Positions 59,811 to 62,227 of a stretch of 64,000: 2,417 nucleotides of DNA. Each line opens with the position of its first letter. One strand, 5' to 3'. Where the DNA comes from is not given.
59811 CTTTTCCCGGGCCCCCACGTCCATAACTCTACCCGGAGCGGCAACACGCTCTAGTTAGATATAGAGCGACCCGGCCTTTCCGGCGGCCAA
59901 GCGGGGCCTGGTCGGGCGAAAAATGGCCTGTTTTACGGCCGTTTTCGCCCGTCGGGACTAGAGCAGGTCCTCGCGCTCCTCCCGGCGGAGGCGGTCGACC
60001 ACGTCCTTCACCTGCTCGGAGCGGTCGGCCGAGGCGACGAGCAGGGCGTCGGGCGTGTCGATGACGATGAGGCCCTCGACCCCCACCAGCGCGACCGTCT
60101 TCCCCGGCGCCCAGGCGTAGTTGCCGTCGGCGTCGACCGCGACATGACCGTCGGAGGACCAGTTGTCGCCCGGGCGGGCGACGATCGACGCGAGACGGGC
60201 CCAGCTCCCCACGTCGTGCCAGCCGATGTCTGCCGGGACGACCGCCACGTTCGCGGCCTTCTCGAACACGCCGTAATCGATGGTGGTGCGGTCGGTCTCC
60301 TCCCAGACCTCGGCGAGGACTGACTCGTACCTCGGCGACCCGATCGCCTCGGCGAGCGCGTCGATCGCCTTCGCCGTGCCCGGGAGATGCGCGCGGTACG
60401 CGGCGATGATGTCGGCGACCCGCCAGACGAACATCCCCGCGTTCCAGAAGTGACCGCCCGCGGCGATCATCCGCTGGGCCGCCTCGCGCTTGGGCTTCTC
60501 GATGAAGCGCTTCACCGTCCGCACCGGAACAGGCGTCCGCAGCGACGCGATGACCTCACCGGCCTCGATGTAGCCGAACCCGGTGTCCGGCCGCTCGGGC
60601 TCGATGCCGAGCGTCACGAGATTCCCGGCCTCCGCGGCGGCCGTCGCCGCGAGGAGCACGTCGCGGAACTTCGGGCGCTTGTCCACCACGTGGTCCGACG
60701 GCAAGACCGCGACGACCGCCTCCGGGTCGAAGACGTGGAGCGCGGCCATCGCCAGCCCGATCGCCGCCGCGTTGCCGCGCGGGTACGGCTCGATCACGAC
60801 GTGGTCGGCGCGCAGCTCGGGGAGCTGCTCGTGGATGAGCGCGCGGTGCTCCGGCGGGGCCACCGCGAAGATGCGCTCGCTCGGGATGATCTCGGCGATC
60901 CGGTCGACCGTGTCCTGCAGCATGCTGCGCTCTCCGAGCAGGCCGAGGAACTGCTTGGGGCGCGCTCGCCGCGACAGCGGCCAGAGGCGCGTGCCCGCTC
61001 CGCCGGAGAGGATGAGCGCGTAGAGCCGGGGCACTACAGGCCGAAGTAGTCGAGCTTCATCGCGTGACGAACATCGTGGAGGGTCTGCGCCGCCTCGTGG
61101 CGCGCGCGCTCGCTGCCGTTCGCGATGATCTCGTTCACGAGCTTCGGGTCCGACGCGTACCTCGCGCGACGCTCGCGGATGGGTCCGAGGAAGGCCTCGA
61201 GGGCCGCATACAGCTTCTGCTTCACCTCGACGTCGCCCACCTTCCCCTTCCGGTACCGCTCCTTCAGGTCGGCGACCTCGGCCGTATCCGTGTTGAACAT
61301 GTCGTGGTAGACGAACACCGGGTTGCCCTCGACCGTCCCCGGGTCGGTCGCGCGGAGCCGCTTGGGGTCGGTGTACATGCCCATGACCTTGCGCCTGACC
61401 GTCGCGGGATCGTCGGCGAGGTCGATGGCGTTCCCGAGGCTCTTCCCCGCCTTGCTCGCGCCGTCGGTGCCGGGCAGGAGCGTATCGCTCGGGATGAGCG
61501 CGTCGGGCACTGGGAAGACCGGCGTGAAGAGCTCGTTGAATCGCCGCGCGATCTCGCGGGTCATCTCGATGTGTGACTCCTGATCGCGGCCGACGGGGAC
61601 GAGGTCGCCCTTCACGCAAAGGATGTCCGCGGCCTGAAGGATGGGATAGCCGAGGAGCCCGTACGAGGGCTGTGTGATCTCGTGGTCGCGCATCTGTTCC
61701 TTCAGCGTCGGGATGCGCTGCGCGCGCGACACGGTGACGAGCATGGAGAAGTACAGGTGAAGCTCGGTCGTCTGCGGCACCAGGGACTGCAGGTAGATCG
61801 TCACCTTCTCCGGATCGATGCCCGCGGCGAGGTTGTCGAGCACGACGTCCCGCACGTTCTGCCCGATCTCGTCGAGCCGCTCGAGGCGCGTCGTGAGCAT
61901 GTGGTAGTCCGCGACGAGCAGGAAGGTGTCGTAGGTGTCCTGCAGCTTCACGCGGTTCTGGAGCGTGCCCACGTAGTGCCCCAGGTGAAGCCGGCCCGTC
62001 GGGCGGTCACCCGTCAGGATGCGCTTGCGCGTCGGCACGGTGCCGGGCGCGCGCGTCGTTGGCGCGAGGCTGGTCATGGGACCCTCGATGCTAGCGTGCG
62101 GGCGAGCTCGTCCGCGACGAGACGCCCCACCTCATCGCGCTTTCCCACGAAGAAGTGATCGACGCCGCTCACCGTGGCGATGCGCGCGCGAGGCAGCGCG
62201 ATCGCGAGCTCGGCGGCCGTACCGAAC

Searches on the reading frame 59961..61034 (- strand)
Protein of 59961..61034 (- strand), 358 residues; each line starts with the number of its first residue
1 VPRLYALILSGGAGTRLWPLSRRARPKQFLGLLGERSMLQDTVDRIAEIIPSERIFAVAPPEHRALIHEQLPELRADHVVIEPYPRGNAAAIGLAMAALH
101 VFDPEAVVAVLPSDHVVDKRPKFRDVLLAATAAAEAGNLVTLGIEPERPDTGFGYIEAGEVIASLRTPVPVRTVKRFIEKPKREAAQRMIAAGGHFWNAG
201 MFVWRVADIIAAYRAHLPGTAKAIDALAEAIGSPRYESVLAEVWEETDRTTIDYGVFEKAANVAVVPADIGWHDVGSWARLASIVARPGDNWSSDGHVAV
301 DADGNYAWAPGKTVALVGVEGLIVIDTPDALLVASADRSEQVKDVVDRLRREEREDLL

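Call 20: search_protein_families(library=pfam, proteins=[window:59961-61034:-], max_evalue=0.00001)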
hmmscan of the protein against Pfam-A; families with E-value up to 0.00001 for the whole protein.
window:59961-61034:- (358 aa): 3 families
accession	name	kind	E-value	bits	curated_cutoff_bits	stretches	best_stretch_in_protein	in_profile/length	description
PF00483.29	NTP_transferase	-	8.8e-39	134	21.2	1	6-283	2-237/245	Nucleotidyl transferase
PF22640.1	ManC_GMP_beta-helix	-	9.1e-16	58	27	1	297-349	3-55/55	MannoseP isomerase/GMP-like beta-helix domain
PF12804.13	NTP_transf_3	-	3.2e-08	34.3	27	1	6-118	1-99/160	MobA-like NTP transferase domain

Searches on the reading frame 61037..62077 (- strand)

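Call 20: search_protein_families(library=pfam, proteins=[window:61037-62077:-], max_evalue=0.00001)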
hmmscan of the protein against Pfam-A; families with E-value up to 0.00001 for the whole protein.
window:61037-62077:- (347 aa): 1 family
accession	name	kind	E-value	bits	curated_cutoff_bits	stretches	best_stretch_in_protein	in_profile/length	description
PF00579.31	tRNA-synt_1b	-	2.3e-69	234.4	21.1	1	19-297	7-291/292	tRNA synthetases class I (W and Y)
